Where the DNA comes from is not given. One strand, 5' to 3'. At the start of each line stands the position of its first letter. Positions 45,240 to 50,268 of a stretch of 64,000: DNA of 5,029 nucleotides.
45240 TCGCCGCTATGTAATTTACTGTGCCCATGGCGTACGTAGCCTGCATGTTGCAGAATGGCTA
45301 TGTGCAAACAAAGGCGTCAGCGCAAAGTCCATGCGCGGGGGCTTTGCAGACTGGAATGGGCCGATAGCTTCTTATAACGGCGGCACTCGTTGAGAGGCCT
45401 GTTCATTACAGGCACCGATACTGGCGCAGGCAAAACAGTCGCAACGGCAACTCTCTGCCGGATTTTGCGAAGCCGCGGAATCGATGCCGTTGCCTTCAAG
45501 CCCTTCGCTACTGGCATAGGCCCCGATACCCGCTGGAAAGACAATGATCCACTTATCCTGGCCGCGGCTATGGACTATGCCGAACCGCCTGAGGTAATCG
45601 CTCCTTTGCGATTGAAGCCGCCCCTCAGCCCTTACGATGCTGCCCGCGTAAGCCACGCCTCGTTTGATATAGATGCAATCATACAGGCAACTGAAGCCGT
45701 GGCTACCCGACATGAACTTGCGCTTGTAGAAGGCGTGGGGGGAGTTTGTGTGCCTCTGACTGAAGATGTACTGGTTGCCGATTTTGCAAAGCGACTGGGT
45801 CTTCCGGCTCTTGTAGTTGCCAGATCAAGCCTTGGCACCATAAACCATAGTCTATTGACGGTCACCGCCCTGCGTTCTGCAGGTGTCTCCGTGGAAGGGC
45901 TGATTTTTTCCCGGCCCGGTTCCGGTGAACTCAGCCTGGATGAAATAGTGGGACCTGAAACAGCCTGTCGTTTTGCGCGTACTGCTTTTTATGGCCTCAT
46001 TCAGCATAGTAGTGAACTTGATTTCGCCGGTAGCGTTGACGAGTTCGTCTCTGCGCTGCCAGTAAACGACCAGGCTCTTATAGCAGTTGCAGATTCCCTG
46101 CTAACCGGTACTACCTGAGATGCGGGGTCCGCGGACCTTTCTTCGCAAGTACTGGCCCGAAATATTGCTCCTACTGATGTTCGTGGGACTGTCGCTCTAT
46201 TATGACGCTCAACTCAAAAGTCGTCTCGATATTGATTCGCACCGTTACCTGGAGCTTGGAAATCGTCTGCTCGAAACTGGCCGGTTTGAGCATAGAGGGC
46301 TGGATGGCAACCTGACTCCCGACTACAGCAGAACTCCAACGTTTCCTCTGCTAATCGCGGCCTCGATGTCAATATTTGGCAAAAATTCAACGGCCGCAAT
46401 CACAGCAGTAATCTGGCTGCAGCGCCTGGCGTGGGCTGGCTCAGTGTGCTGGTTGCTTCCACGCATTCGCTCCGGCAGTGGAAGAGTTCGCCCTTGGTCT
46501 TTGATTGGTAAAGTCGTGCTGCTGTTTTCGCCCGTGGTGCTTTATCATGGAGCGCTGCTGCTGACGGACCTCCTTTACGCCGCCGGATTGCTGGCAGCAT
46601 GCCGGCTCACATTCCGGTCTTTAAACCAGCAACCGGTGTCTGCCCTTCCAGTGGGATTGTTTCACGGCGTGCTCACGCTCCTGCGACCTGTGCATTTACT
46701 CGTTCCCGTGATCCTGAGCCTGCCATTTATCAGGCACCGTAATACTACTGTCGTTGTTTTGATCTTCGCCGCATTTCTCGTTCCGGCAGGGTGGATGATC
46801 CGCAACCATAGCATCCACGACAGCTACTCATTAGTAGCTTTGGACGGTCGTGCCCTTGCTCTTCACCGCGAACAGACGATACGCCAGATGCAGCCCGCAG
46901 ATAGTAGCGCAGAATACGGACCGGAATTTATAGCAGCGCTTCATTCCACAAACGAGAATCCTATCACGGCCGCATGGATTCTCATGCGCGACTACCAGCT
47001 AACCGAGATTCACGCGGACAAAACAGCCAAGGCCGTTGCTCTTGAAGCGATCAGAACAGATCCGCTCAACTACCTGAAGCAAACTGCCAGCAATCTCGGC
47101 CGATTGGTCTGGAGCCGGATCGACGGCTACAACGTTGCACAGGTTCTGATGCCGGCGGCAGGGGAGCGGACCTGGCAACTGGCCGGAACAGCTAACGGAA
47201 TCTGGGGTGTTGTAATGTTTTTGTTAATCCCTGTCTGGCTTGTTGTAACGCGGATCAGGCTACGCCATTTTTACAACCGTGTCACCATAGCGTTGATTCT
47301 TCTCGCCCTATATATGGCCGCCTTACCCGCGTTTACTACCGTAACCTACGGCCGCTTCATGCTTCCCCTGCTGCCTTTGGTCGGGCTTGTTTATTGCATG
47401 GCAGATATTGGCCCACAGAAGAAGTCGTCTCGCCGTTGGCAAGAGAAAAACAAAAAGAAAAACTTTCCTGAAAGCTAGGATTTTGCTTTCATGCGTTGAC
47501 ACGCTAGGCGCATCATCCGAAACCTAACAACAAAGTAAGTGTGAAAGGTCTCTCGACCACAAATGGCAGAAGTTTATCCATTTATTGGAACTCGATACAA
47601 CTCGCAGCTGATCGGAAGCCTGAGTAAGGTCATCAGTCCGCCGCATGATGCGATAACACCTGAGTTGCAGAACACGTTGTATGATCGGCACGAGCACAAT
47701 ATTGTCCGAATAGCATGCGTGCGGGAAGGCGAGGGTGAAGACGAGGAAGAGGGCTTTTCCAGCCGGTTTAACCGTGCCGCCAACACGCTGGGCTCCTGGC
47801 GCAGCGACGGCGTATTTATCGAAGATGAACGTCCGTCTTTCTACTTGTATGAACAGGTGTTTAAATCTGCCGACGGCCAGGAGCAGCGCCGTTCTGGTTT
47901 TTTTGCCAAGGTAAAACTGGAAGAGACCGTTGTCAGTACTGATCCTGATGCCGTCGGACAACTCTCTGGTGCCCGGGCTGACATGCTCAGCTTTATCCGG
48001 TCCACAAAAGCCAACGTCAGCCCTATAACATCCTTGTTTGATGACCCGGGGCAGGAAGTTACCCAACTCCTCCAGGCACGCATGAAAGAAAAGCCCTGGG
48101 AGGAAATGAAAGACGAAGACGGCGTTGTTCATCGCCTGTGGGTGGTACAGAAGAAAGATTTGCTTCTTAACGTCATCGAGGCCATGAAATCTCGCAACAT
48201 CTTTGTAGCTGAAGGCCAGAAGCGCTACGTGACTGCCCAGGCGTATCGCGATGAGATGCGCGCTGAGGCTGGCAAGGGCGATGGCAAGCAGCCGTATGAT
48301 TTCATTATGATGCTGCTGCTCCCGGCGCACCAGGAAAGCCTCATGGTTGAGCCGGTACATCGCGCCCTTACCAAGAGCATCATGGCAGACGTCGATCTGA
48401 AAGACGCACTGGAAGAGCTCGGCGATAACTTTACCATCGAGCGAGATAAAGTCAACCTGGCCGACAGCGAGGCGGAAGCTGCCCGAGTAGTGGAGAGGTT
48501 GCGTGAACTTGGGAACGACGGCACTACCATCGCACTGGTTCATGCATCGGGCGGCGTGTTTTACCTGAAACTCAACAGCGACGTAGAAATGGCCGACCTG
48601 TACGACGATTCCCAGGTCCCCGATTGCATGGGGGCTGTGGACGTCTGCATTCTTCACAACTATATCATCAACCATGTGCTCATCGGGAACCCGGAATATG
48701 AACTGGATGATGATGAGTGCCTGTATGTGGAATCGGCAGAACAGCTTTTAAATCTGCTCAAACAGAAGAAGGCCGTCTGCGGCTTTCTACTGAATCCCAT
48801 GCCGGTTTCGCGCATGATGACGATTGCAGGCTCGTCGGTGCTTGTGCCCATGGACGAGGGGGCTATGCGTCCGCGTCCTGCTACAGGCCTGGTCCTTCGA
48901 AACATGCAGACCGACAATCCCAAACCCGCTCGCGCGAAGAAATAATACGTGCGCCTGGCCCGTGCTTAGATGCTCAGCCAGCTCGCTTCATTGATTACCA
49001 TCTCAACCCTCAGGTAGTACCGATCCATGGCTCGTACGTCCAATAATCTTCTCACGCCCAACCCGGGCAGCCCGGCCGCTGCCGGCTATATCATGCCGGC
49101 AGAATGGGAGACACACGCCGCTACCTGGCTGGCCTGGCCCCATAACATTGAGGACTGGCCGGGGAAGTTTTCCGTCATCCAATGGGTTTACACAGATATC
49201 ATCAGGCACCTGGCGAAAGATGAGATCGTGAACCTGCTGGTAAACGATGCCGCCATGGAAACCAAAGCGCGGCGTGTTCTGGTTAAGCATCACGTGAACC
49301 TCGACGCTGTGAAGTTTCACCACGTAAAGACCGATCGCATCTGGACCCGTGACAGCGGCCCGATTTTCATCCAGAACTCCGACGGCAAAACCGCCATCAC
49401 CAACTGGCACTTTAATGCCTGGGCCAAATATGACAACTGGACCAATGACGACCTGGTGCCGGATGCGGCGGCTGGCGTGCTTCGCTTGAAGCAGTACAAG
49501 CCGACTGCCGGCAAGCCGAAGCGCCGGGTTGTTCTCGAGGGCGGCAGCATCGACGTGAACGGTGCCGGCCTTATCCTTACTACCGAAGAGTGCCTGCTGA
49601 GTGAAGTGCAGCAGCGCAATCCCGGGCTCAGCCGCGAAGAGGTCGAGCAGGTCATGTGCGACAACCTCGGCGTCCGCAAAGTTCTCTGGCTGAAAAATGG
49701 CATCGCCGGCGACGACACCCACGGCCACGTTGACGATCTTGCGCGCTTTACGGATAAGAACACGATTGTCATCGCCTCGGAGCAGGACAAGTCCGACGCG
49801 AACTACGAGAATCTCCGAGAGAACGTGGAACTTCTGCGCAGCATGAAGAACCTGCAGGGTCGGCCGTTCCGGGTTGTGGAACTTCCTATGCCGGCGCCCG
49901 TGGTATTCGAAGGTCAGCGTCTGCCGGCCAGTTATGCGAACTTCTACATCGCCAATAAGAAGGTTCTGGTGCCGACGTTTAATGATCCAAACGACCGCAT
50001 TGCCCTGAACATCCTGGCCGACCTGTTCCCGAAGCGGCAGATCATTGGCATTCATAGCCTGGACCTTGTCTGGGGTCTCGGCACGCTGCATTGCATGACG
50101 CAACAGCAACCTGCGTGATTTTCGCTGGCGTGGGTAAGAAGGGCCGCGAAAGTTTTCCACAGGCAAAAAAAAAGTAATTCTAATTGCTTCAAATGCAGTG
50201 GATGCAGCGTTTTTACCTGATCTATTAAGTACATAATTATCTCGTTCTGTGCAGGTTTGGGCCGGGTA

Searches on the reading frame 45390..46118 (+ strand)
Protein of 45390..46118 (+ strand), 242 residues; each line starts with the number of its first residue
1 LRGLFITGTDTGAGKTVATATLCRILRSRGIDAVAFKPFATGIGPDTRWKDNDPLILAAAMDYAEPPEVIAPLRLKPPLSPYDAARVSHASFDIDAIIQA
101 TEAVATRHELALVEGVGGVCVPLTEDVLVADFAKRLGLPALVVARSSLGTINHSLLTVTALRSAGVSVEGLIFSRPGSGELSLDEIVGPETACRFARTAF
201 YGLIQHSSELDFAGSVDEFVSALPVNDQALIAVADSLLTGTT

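Call 52: search_protein_families(library=pfam, proteins=[window:45390-46118:+], max_evalue=0.00001)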
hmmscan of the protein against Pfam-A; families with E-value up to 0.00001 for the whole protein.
window:45390-46118:+ (242 aa): 2 families
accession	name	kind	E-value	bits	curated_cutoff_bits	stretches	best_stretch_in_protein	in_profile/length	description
PF13500.12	AAA_26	-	9.6e-40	137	27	1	2-180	1-171/198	AAA domain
PF01656.29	CbiA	-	1.3e-07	32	25.4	1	5-211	2-116/125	CobQ/CobB/MinD/ParA nucleotide binding domain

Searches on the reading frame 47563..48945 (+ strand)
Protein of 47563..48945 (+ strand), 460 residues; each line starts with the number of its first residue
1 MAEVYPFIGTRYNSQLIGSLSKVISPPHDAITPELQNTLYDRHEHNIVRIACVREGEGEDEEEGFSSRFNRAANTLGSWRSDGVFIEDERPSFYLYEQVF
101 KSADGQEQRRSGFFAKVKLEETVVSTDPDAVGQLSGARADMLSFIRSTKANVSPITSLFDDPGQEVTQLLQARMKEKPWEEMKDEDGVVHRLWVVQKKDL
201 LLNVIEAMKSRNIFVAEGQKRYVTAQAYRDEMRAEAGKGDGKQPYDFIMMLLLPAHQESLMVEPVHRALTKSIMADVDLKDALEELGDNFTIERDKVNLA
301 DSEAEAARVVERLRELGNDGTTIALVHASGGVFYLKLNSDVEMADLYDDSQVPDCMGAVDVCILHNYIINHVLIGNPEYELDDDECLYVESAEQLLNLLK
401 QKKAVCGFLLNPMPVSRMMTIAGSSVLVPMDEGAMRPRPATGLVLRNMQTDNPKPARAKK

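Call 66: search_protein_families(library=pfam, proteins=[window:47563-48945:+], max_evalue=0.001)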
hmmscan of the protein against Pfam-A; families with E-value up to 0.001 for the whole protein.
window:47563-48945:+ (460 aa): 1 family
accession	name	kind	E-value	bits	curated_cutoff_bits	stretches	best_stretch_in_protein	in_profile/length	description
PF06245.16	DUF1015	-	9e-60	202.7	25.8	1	4-308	1-285/325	Protein of unknown function (DUF1015)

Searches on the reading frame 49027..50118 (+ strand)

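Call 66: search_protein_families(library=pfam, proteins=[window:49027-50118:+], max_evalue=0.001)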
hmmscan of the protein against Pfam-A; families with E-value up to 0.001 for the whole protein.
window:49027-50118:+ (363 aa): 1 family
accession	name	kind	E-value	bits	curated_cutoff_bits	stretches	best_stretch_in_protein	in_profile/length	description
PF04371.20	PAD_porph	-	1.4e-118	396.2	25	1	23-362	2-321/321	Porphyromonas-type peptidyl-arginine deiminase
